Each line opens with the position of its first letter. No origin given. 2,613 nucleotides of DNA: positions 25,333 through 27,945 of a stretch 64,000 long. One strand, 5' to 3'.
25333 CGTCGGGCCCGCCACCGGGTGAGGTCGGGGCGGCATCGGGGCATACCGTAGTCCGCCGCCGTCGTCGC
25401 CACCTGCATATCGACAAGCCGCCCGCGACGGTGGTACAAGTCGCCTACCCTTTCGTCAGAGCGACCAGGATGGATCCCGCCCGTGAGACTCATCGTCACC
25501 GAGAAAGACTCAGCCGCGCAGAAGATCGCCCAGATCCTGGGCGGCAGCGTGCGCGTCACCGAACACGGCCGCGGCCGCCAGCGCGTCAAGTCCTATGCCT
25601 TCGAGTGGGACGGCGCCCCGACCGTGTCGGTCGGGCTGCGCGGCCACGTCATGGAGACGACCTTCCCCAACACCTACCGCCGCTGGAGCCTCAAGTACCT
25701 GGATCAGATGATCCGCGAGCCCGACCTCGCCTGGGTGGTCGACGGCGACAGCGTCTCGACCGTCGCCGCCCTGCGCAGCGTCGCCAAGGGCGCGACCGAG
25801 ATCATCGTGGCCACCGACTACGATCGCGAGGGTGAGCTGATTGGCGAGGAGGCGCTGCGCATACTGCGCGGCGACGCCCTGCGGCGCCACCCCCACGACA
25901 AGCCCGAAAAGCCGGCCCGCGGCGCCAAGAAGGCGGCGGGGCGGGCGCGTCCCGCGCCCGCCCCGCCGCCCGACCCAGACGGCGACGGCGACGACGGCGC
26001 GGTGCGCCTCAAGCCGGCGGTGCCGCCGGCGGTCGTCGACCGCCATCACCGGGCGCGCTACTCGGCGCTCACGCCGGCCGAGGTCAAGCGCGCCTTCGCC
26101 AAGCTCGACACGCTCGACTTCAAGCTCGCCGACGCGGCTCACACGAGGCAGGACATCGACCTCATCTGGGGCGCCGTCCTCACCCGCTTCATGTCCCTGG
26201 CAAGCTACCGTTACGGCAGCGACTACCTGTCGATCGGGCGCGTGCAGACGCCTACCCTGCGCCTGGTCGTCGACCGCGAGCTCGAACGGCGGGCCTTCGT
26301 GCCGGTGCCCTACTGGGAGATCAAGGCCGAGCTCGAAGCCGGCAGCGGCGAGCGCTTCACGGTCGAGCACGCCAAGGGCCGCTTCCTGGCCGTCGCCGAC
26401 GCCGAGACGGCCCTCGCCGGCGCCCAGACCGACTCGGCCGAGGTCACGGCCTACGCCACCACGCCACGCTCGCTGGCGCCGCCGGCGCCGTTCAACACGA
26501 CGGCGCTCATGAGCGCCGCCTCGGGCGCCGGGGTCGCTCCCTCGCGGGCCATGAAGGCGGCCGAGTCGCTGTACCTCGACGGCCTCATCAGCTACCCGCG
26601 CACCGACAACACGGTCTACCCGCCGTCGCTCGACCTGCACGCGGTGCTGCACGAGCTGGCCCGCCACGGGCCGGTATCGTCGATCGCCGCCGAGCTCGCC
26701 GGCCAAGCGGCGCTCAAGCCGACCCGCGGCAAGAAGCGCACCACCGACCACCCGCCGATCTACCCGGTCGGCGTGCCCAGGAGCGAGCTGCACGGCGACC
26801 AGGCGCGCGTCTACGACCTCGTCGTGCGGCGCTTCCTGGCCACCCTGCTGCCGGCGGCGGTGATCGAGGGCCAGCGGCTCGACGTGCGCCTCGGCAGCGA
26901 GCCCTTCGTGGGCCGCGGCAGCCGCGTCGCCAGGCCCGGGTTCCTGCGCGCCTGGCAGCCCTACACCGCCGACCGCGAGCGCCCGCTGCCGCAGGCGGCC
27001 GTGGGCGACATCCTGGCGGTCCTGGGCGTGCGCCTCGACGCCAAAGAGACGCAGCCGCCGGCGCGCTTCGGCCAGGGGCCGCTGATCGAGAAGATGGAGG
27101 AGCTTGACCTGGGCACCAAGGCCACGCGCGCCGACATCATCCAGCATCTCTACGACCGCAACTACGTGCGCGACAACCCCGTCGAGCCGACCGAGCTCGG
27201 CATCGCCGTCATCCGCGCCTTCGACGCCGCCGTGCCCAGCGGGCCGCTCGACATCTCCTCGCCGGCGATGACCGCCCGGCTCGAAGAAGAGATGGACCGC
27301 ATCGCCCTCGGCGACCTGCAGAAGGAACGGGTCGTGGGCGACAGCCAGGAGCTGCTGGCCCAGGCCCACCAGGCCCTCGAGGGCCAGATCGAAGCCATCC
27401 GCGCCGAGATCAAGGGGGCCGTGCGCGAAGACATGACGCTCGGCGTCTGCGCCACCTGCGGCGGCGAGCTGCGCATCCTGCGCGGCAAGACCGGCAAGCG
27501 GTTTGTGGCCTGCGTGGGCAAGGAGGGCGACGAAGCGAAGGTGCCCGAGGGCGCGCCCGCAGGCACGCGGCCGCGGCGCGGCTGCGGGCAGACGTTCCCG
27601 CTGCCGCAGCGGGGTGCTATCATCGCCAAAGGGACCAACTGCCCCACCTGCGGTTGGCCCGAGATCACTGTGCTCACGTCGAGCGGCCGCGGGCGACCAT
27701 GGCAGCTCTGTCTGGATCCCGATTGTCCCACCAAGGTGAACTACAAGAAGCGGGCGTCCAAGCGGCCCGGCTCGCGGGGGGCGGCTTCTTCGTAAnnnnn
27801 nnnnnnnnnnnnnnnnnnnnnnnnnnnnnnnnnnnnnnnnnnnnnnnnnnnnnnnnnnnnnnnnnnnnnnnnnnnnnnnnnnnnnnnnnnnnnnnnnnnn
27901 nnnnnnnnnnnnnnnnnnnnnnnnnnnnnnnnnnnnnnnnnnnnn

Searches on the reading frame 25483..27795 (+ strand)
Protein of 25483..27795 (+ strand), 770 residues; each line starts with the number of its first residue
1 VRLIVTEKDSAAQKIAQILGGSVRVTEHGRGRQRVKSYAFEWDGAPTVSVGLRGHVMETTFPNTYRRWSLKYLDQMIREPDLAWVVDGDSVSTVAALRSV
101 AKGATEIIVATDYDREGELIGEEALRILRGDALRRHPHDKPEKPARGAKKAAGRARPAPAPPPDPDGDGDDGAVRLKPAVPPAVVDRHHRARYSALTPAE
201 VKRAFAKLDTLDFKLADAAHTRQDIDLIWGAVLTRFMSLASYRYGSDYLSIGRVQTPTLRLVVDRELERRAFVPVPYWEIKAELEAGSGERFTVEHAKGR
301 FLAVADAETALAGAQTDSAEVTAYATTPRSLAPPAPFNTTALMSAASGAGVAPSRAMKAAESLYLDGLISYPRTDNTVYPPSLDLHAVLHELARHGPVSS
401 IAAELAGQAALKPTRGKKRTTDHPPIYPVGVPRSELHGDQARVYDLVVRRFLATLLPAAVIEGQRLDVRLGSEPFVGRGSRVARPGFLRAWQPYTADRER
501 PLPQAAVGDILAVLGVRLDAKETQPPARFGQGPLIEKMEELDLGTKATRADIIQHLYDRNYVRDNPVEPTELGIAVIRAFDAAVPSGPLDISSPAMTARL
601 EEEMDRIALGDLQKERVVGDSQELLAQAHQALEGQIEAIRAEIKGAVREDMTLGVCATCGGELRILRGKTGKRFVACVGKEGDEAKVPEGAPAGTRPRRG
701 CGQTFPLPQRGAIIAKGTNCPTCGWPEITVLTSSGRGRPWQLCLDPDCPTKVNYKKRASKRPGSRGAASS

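Call 12: search_protein_families(library=pfam, proteins=[window:25483-27795:+])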
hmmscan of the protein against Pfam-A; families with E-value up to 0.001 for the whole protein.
window:25483-27795:+ (770 aa): 2 families
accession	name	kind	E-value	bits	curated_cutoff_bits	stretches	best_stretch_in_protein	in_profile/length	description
PF01131.25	Topoisom_bac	-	2.7e-107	359.7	35.1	1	211-618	2-410/411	DNA topoisomerase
PF01751.28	Toprim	-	1.7e-11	44.6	23.1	1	3-134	2-85/96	Toprim domain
